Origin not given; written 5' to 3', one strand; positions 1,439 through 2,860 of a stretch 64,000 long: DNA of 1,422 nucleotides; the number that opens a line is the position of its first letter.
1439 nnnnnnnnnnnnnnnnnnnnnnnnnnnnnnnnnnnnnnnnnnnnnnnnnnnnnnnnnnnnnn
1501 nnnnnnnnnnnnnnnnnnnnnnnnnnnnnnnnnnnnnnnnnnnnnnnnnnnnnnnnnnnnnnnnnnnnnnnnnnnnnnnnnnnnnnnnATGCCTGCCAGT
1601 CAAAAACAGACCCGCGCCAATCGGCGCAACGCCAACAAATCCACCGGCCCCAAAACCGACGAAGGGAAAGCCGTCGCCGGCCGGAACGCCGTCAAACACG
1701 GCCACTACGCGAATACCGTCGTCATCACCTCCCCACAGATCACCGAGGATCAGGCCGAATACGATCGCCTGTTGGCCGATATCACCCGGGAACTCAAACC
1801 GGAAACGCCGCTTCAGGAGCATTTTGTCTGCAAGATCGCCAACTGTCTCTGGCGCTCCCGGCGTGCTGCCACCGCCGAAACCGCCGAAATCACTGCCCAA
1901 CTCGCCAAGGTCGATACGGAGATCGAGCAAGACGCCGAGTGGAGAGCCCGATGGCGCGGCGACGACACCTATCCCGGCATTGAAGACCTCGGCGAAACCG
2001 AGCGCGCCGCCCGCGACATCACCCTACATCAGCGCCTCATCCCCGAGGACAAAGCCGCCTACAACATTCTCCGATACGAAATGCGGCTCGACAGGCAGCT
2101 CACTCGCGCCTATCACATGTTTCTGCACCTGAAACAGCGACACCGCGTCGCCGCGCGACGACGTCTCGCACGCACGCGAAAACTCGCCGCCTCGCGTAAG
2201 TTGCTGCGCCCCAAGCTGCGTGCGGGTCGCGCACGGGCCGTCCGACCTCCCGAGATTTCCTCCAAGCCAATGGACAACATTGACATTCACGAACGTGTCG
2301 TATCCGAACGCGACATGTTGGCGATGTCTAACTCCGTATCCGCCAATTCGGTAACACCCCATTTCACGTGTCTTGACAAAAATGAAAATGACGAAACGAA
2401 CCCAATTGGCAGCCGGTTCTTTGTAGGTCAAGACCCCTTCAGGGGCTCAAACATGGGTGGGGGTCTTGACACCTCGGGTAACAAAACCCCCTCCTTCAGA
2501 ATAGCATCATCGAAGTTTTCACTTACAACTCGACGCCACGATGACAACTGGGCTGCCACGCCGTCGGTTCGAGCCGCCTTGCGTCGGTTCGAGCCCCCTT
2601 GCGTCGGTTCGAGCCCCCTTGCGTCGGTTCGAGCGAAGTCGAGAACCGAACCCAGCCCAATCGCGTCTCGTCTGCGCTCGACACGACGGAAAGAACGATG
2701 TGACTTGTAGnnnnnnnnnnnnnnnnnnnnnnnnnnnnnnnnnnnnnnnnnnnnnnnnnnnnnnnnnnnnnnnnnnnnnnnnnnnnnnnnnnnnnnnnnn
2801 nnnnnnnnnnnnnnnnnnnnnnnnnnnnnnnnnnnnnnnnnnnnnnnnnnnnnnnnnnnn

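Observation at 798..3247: Composite repeat architecture surrounding one gene at the left end of the window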

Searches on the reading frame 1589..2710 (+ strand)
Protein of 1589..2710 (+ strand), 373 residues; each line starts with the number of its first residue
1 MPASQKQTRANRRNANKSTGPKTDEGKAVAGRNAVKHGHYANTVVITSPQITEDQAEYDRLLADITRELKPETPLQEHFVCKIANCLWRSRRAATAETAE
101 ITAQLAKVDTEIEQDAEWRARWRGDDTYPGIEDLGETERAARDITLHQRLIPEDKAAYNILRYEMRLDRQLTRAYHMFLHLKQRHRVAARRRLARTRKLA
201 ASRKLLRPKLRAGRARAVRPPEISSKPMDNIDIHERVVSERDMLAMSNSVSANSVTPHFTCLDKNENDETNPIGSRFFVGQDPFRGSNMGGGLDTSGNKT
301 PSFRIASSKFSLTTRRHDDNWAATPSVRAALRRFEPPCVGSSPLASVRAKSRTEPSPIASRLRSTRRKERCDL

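Call 11: search_protein_families(library=pfam, proteins=[window:1589-2710:+], max_evalue=1)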
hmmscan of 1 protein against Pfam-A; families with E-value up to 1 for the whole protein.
window:1589-2710:+ (373 aa): 0 families

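Call 12: search_protein_families(library=ncbifam, proteins=[window:1589-2710:+], max_evalue=1)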
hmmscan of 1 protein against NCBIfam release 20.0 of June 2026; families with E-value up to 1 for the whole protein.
window:1589-2710:+ (373 aa): 0 families

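Call 14: find_homologous_proteins(query=window:1589-2710:+)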
Query window:1589-2710:+ (373 aa): 59 proteins with E <= 0.001 among 8000 candidates.
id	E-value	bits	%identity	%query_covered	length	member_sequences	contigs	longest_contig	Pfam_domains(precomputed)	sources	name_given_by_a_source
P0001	3.8e-51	193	55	49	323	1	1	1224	-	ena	-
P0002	5.1e-49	186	54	50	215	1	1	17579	-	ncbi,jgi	-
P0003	4.8e-46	176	49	51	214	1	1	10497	-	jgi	jgi:hypothetical protein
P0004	2.8e-45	173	50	49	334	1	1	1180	-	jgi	-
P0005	2.3e-44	170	50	49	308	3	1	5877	-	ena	-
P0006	5.8e-44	169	50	49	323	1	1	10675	-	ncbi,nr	ncbi:MAG: hypothetical protein PHR28_05085 [candidate division Zixibacteria bacterium]|nr:hypothetic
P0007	3.9e-43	166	50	49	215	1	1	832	-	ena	-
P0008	1.4e-41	161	46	49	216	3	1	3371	-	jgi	-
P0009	1.5e-41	161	47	50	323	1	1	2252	-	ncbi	-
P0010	1.9e-41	161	49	49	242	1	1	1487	-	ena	-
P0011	2.7e-41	160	49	48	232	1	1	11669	-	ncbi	-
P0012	4.4e-41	160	46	49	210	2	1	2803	-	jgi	-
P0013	4.9e-41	159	49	49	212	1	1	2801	-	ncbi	-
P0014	8.1e-41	159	47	46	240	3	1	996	-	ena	-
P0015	2.6e-40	157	43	50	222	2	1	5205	-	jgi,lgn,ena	-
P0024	5.7e-38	149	45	49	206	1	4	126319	-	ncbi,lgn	-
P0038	6.8e-34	136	42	53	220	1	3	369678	-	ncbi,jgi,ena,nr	ncbi:MAG: hypothetical protein OEV49_05520 [candidate division Zixibacteria bacterium]|nr:hypothetic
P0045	4.4e-17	81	49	25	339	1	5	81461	-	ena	-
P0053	8.1e-6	44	40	24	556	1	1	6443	-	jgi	jgi:hypothetical protein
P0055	1.7e-5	43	31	28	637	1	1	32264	-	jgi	jgi:hypothetical protein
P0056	6.2e-5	41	39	24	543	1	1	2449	-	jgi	jgi:hypothetical protein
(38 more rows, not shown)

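Call 16: find_related_loci(query=A1, collection=genome_contigs, flank=4000)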
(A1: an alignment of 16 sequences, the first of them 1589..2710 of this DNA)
Query A1 (373 aa) in genome_contigs; peptide patterns used: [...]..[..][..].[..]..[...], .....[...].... (x = any residue, [..] = any of these).
600 stretches matched a pattern (row limit reached: there are more); 539 encode a relative of the query (tblastn E <= 1e-3); the best 80 are kept; 80 distinct loci.
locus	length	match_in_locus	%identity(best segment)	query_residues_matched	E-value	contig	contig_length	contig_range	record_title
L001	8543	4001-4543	49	4-184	3e-44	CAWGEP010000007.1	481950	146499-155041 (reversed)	MAG: uncultured bacterium isolate MFD01872.bin.1.291 genome assembly, contig: contig_91735, whole genome shotgun sequenc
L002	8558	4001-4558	43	1-186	7e-41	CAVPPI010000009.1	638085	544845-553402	MAG: uncultured candidate division Zixibacteria bacterium isolate MFD09964.bin.1.280 genome assembly, contig: contig_909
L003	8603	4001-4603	45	9-204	7e-40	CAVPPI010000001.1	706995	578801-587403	MAG: uncultured candidate division Zixibacteria bacterium isolate MFD09964.bin.1.280 genome assembly, contig: contig_123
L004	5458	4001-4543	41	1-186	9e-40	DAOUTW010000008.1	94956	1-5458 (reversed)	MAG TPA_asm: Candidatus Zixiibacteriota bacterium isolate CSMAG_807 CSMAG_807_k141_455635_length_94956_cov_12.1482, whol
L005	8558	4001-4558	41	1-188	4e-39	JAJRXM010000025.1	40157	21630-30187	MAG: Candidatus Zixiibacteriota bacterium isolate Dive96_bin3.155 k141_748811, whole genome shotgun sequence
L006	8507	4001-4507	41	1-184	1e-38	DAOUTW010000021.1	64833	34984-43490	MAG TPA_asm: Candidatus Zixiibacteriota bacterium isolate CSMAG_807 CSMAG_807_k141_97344_length_64833_cov_10.9977, whole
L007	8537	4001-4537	44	1-182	3e-38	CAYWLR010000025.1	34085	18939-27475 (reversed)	MAG TPA_asm: uncultured Ignavibacteriaceae bacterium isolate binchicken_co7_175 genome assembly, contig: NODE_2070_lengt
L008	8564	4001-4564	37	1-199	5e-34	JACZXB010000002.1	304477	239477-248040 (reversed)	MAG: Candidatus Zixiibacteriota bacterium isolate B22T1B11 B22T1B11_NODE4, whole genome shotgun sequence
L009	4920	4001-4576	39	1-192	4e-34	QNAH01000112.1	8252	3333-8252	MAG: Candidatus Zixiibacteriota bacterium isolate B117_G9 B117_Guay9_scaffold_12561, whole genome shotgun sequence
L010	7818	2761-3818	42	3-182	2e-33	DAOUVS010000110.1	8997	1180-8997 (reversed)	MAG TPA_asm: Candidatus Zixiibacteriota bacterium isolate CSMAG_855 CSMAG_855_k127_2349566_length_8997_cov_8.4086, whole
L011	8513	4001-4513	39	1-182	3e-31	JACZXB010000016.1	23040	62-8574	MAG: Candidatus Zixiibacteriota bacterium isolate B22T1B11 B22T1B11_NODE304, whole genome shotgun sequence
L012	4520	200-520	52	3-109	7e-27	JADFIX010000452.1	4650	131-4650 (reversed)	MAG: Planctomycetota bacterium isolate B3T1B8 B3T1B8_NODE41733, whole genome shotgun sequence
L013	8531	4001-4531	36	3-198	3e-23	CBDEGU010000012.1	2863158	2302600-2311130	MAG: Bryobacterales bacterium isolate 63e98ee0-76b8-4d66-b35b-f102d4a5bfdb genome assembly, contig: contig_12, whole gen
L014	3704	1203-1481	48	1-93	5e-23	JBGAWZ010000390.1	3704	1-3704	MAG: Candidatus Zixiibacteriota bacterium isolate MAG_AAO_AS.78 AAOAS-78_scaffold_81534, whole genome shotgun sequence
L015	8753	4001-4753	31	1-282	1e-21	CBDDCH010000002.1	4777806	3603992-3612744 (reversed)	MAG: Bryobacterales bacterium isolate cc836ffa-3932-4d0a-8618-ffc7346cf193 genome assembly, contig: contig_2, whole geno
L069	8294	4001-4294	37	3-104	3e-16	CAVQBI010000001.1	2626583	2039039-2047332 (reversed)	MAG: uncultured proteobacterium isolate MFD03726.bin.1.31 genome assembly, contig: contig_18602, whole genome shotgun se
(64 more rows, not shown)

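Call 23: search_protein_families(library=phrogs, proteins=[window:1589-2710:+, P0002, P0024, P0045], max_evalue=1)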
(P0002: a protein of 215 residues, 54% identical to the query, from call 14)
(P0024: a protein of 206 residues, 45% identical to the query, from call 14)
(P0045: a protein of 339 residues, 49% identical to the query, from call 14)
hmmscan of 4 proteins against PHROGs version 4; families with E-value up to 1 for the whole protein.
window:1589-2710:+ (373 aa): 0 families

P0002 (215 aa): 0 families

P0024 (206 aa): 0 families

P0045 (339 aa): 2 families
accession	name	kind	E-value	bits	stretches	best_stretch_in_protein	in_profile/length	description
phrog_26208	-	unknown function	0.16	13.1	1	249-277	17-45/93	-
phrog_36529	-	unknown function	0.31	12.5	0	258-276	66-84/88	-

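Call 24: search_protein_families(library=padloc, proteins=[window:1589-2710:+, P0002, P0024, P0045], max_evalue=1)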
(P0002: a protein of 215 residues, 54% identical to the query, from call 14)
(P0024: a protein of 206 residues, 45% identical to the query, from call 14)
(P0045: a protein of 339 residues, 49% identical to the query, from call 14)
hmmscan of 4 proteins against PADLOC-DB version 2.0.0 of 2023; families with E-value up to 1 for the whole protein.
window:1589-2710:+ (373 aa): 0 families

P0002 (215 aa): 0 families

P0024 (206 aa): 1 family
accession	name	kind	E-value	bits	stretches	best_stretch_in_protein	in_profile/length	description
PDLC00626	ZorC1|ZorC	-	0.033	11.4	1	51-114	41-104/458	EH signature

P0045 (339 aa): 0 families

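Call 25: search_solved_structures(query=A1, max_evalue=10)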
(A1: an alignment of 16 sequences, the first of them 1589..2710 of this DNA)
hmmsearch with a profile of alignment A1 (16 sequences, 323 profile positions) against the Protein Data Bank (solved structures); distinct sequences matched with E-value up to 10: 0.

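Call 31: find_encoding_contigs(protein=P0038, flank=6000, max_places=3)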
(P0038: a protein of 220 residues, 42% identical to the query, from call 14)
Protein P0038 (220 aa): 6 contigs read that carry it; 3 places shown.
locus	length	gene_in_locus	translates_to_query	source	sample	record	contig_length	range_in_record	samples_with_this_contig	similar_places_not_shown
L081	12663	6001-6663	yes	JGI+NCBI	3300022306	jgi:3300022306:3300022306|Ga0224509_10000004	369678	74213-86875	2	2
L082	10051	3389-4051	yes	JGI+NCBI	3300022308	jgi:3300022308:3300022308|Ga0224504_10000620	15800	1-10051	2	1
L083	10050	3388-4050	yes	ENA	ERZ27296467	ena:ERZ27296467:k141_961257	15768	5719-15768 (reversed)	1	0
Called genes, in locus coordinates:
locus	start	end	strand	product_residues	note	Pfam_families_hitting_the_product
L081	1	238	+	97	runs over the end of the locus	PF00166:Cpn10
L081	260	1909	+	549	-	PF00118:Cpn60_TCP1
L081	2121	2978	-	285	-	PF04607:RelA_SpoT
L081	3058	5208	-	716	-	-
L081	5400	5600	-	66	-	-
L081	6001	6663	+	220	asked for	-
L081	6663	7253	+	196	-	-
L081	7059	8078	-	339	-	-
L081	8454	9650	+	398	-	PF25917:BSH_RND (weak), PF25973:BSH_CzcB, PF25984:BSH_YknX (weak), PF25954:Beta-barrel_RND_2, PF25990:Beta-barrel_YknX (weak), PF25989:YknX_C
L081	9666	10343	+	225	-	PF00005:ABC_tran, PF13304:AAA_21 (faint)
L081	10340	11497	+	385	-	PF12704:MacB_PCD, PF02687:FtsX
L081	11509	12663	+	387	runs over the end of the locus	PF12704:MacB_PCD, PF02687:FtsX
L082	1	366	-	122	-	?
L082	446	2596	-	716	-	-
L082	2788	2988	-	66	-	-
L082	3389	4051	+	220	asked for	-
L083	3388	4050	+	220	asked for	-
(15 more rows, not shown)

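Call 32: find_encoding_contigs(protein=P0002, flank=6000, max_places=3)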
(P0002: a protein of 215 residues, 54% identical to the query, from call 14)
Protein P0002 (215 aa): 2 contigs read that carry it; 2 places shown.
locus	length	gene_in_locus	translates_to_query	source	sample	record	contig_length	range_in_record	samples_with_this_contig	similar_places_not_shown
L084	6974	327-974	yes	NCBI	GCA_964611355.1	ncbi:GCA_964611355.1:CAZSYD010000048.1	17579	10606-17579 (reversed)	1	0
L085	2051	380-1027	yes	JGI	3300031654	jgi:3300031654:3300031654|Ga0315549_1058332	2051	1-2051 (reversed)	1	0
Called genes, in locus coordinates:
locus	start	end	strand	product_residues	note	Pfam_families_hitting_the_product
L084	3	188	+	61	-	?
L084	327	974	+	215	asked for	-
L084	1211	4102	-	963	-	PF01364:Peptidase_C25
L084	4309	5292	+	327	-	PF01976:DUF116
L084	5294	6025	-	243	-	PF01135:PCMT, PF00398:RrnaAD, PF13847:Methyltransf_31, PF13649:Methyltransf_25 (weak)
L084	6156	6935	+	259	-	PF02405:MlaE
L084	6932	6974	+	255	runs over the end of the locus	PF02463:SMC_N (weak), PF13175:AAA_15 (faint), PF00005:ABC_tran, PF13304:AAA_21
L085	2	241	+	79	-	?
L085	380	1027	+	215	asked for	-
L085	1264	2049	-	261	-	?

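Call 60: search_protein_families(library=pfam, proteins=[P0053, P0055, P0056], max_evalue=0.01)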
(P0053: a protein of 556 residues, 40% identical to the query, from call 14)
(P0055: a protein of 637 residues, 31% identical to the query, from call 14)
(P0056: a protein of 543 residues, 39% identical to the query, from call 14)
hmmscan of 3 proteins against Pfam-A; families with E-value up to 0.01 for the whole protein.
P0053 (556 aa): 0 families

P0055 (637 aa): 0 families

P0056 (543 aa): 0 families

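Call 93: search_protein_families(library=pfam, proteins=[L069:2359-2856:+, L069:2853-3998:+, L069:1918-2166:-, L069:3995-4654:+], max_evalue=0.001)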
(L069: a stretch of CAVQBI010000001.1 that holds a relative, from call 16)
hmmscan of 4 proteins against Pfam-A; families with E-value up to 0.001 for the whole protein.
L069:2359-2856:+ (165 aa): 1 family
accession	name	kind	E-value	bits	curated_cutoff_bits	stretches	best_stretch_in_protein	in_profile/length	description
PF05565.16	Sipho_Gp157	-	3.9e-15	56.7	28.6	1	8-155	7-155/162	Siphovirus Gp157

L069:2853-3998:+ (381 aa): 2 families
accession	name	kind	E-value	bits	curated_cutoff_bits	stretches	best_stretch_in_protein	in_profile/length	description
PF04098.21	Rad52_Rad22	-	3.6e-29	102.1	20.3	1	9-142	6-140/153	Rad52/22 family double-strand break repair protein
PF06147.18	DUF968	-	2.5e-16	60.6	27.8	1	257-333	71-147/171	Protein of unknown function (DUF968)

L069:1918-2166:- (82 aa): 2 families
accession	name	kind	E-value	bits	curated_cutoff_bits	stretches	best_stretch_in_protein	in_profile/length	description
PF01381.28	HTH_3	-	4.5e-05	23.8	23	1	7-36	1-30/55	Helix-turn-helix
PF13560.12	HTH_31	-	0.00014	22.6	27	1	5-41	4-40/64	Helix-turn-helix domain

L069:3995-4654:+ (219 aa): 0 families
